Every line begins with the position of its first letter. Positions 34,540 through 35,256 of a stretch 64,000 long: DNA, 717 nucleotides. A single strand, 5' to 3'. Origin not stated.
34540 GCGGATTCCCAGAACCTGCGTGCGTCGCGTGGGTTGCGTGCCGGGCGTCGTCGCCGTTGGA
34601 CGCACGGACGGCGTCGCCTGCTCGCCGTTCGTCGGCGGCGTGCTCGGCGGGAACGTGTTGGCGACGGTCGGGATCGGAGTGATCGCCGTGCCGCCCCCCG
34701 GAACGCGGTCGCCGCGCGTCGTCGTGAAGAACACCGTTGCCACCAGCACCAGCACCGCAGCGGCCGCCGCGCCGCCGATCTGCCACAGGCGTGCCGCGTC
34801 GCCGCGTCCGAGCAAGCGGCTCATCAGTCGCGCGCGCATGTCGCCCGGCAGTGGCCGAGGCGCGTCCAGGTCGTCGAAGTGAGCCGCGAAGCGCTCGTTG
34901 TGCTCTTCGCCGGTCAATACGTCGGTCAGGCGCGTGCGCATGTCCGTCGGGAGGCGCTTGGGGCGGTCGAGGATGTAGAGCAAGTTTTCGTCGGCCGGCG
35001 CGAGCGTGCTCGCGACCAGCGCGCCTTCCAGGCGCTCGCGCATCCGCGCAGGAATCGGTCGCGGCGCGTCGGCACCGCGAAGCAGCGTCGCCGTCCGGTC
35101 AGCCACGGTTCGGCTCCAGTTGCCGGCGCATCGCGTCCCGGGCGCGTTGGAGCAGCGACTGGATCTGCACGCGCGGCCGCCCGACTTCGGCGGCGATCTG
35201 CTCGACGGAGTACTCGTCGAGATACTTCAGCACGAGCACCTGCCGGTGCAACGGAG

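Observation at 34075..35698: ECF sigma with an atypical anti-sigma: triple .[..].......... repeat and Pro/Thr-rich ectodomain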

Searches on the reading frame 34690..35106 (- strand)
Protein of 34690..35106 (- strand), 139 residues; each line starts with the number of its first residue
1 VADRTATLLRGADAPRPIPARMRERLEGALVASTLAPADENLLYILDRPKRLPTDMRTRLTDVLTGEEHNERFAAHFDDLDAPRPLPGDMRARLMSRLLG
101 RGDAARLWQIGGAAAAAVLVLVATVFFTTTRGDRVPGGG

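Call 9: find_homologous_proteins(query=window:34690-35106:-, max_evalue=0.01)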
Query seq(139 aa): 646 candidates shared short words with the query, none scored E <= 0.01.

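Call 10: search_solved_structures(query=window:34690-35106:-, max_evalue=10)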
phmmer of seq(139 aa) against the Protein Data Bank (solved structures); distinct sequences matched with E-value up to 10: 24.
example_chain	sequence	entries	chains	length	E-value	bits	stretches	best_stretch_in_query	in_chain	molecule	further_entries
2a9h_A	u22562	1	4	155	0.043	17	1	85-130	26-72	Voltage-gated potassium channel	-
3ogc_C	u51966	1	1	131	0.045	16.9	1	85-130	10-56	Voltage-gated potassium channel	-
4lcu_C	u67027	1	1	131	0.045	16.9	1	85-130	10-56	pH-gated potassium channel KcsA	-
4lbe_C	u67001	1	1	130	0.048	16.8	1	85-130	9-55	pH-gated potassium channel KcsA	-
3pjs_K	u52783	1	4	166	0.061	16.5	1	85-129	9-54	Voltage-gated potassium channel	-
2jk5_C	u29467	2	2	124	0.09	15.9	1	85-130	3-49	VOLTAGE-GATED POTASSIUM CHANNEL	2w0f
1j95_A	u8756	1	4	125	0.092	15.9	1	85-130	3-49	VOLTAGE-GATED POTASSIUM CHANNEL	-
3ifx_A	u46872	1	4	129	0.1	15.8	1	85-128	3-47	Voltage-gated potassium channel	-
2ih1_C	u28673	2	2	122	0.11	15.7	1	85-130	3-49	Voltage-gated potassium channel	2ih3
5ebw_C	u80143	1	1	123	0.11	15.7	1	85-130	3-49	pH-gated potassium channel KcsA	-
7mhr_C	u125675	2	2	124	0.11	15.7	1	85-130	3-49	pH-gated potassium channel KcsA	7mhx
1s5h_C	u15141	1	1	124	0.11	15.7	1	85-130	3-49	Voltage-gated potassium channel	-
2atk_C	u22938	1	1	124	0.11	15.7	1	85-130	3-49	Voltage-gated potassium channel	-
2nlj_C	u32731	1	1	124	0.11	15.7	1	85-130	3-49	Voltage-gated potassium channel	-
3hpl_C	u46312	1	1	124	0.11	15.7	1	85-130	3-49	Voltage-gated potassium channel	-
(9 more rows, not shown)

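Call 25: search_protein_representatives(protein=window:34690-35106:-)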
Query: 139 residues. Proteins with E-value up to 0.001 (for the whole library): 27; up to 1e-10: 8; up to 1e-30: 2. The best 27 are listed.
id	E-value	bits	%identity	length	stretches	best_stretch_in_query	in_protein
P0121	2.5e-69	247.6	100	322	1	22-139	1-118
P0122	1.4e-36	141.6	60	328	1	1-134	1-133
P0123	9.0e-24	100.1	50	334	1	1-128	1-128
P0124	3.5e-21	91.8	47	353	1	3-138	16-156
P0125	6.4e-20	87.7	46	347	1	1-138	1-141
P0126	1.2e-19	86.8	43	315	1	1-128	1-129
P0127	5.0e-17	78.3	45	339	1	1-134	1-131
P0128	5.7e-16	74.9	41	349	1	1-134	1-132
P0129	2.9e-06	43.5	47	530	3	8-32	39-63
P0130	2.9e-06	43.5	35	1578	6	45-118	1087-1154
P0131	5.8e-06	42.5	46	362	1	1-121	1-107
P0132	7.1e-06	42.2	23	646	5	58-119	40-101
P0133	7.7e-06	42.1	37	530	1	9-136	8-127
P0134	1.8e-05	40.9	48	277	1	1-121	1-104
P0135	3.2e-05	40.1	45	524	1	1-135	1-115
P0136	1.1e-04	38.4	44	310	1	3-132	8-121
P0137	1.6e-04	37.8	43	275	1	1-127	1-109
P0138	1.6e-04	37.8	41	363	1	3-128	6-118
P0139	2.0e-04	37.5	46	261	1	2-125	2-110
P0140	3.3e-04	36.8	45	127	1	7-129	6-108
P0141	3.9e-04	36.6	44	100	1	40-127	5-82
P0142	5.1e-04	36.2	42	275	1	40-135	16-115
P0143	5.9e-04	36.0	39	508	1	41-126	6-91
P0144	6.6e-04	35.9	44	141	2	75-129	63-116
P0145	7.5e-04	35.7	40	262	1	41-136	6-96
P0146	8.5e-04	35.5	45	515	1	2-127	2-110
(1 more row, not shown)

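Call 27: predict_structure(protein=window:34690-35106:-)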
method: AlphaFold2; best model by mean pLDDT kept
length: 139 residues; sequences in the alignment: 1
mean_pLDDT: 41.3   pTM: 0.25
mean pLDDT of the five models: 41.3, 40.3, 39.2, 39.1, 38.7
residues with pLDDT >= 90: 0; 70-90: 0; 50-70: 10; < 50: 129
segments of 3 or more residues with pLDDT < 50: 1-52, 63-117, 122-139
pLDDT, mean of each block of 10 residues (from residue 1): 36 41 42 40 44 49 46 36 36 39 42 46 43 35
secondary structure, 60 per line:
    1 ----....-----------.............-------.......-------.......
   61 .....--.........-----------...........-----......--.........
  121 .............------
elements in order: H5-8 H20-32 H40-46 H54-65 H68-76 H88-98 H104-109 H112-133

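Call 54: find_homologous_proteins(query=A3, max_evalue=0.00001)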
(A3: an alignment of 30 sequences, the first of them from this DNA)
Query A3 (30 sequences) (139 aa, profile of the alignment): 21 proteins with E <= 0.00001 among 8000 candidates.
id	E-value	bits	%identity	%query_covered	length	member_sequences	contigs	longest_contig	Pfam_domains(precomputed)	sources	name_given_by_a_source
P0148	3.8e-21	93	37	67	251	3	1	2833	PF01833.31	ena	-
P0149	4.0e-21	93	35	73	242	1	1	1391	PF01833.31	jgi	jgi:hypothetical protein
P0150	2.6e-18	84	32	47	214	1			-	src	-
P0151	3.0e-17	81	67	17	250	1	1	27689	-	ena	-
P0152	3.0e-13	68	70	14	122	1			-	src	-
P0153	9.1e-13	66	43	42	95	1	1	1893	-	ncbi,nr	ncbi:MAG TPA: hypothetical protein VEN99_04760, partial [Acidimicrobiia bacterium]|nr:hypothetical p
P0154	1.1e-12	66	41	65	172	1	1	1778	-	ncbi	ncbi:MAG: hypothetical protein ACRD0C_23660, partial [Acidimicrobiia bacterium]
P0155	4.1e-12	64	43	48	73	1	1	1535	-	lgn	-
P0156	5.6e-12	64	32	68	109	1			-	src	-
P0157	5.7e-12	64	43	40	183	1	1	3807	-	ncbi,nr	ncbi:MAG TPA: hypothetical protein VGR20_11340, partial [Acidimicrobiia bacterium]|nr:hypothetical p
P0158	1.0e-11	63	47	14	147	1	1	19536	-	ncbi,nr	ncbi:MAG TPA: hypothetical protein VG034_29590, partial [Acidimicrobiia bacterium]|nr:hypothetical p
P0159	4.8e-11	61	69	12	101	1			-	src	-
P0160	7.8e-11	60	53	23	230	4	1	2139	PF01833.31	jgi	jgi:hypothetical protein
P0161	1.4e-10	59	63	17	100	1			-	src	-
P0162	2.1e-10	59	37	42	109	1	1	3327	-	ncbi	ncbi:MAG: hypothetical protein ACRDZX_10605, partial [Acidimicrobiales bacterium]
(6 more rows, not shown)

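Call 57: search_solved_structures(query=A3, max_evalue=10, show_alignments=3)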
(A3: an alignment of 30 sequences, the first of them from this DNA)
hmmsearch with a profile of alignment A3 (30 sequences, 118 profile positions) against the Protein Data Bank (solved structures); distinct sequences matched with E-value up to 10: 22.
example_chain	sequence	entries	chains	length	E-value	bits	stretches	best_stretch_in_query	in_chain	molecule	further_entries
3p83_D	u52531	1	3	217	0.27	14.7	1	12-107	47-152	Ribonuclease HII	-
1i39_A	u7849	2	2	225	0.29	14.6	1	12-107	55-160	RIBONUCLEASE HII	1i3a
1v60_A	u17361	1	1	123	0.58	13.6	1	11-85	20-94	RIKEN cDNA 1810037G04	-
5nno_A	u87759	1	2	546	0.68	13.4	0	27-85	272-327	Aldehyde dehydrogenase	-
5myp_A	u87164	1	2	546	0.68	13.4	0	27-85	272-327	Aldehyde dehydrogenase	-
6j0n_t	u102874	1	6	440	0.98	12.9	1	42-104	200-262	Pvc3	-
2y6x_A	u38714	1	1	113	1.4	12.4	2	15-37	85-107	PHOTOSYSTEM II 11 KD PROTEIN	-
7nhp_1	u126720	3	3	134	1.5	12.3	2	15-37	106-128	Photosystem II lipoprotein Psb27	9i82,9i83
7rmg_R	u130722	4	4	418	1.5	12.3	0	69-115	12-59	Substance-P receptor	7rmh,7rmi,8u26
7czl_n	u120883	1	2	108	1.6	12.2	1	15-37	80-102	Psb27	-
3ifx_A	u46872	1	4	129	1.6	12.2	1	77-112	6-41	Voltage-gated potassium channel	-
2jk5_C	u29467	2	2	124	2.8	11.4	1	77-112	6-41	VOLTAGE-GATED POTASSIUM CHANNEL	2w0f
1j95_A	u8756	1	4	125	2.8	11.4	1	77-112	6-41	VOLTAGE-GATED POTASSIUM CHANNEL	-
4lcu_C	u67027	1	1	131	2.9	11.3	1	77-112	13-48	pH-gated potassium channel KcsA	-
2a9h_A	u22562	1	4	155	3.5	11.1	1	76-112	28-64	Voltage-gated potassium channel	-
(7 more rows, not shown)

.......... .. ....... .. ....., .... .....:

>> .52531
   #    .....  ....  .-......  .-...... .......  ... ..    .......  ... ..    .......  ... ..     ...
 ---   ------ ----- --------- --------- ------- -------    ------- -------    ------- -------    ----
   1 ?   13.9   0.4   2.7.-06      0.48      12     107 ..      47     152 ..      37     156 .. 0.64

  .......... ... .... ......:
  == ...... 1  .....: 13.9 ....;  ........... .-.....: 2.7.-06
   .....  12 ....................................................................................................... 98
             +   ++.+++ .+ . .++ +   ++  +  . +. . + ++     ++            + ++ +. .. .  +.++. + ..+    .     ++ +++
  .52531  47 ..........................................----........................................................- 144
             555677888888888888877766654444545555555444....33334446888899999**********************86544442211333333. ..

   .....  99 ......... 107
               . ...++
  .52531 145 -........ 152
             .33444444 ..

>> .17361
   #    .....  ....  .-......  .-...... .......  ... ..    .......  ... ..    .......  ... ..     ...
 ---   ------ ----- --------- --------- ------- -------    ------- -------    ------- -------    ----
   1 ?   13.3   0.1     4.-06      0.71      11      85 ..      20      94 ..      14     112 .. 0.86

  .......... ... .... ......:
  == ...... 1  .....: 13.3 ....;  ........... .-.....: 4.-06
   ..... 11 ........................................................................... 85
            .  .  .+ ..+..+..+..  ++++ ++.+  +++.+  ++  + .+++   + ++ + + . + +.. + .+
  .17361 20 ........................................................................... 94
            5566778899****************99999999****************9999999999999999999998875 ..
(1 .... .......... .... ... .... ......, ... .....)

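Call 58: search_protein_families(library=pfam, alignment_id=A4, max_evalue=0.01)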
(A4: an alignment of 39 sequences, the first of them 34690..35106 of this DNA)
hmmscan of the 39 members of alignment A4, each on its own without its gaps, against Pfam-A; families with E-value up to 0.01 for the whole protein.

A. member 1, window:34690-35106:- (139 aa): 0 families

B. families by the number of members that match (of 39 scanned): 4 families
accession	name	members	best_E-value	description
PF01833.30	TIG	14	1.8e-29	IPT/TIG domain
PF13458.12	Peripla_BP_6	2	8e-09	Periplasmic binding protein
PF20144.5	TIG_SUH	2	5.2e-05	TIG domain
PF20627.2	TBX2-3_RD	1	0.0075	T-box transcription factor 2/3, repressor domain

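Call 59: predict_structure(alignment_id=A4)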
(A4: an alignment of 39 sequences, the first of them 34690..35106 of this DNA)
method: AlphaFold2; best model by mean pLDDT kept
length: 139 residues; sequences in the alignment: 39
mean_pLDDT: 82.0   pTM: 0.28
mean pLDDT of the five models: 82.0, 81.3, 81.0, 80.6, 79.0
residues with pLDDT >= 90: 44; 70-90: 65; 50-70: 30; < 50: 0
segments of 3 or more residues with pLDDT < 50: none
pLDDT, mean of each block of 10 residues (from residue 1): 89 92 90 70 62 86 84 84 89 89 74 86 89 63
secondary structure, 60 per line:
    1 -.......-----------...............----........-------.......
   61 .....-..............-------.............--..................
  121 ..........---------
elements in order: H2-8 H20-34 H39-46 H54-65 H67-80 H88-100 H103-130
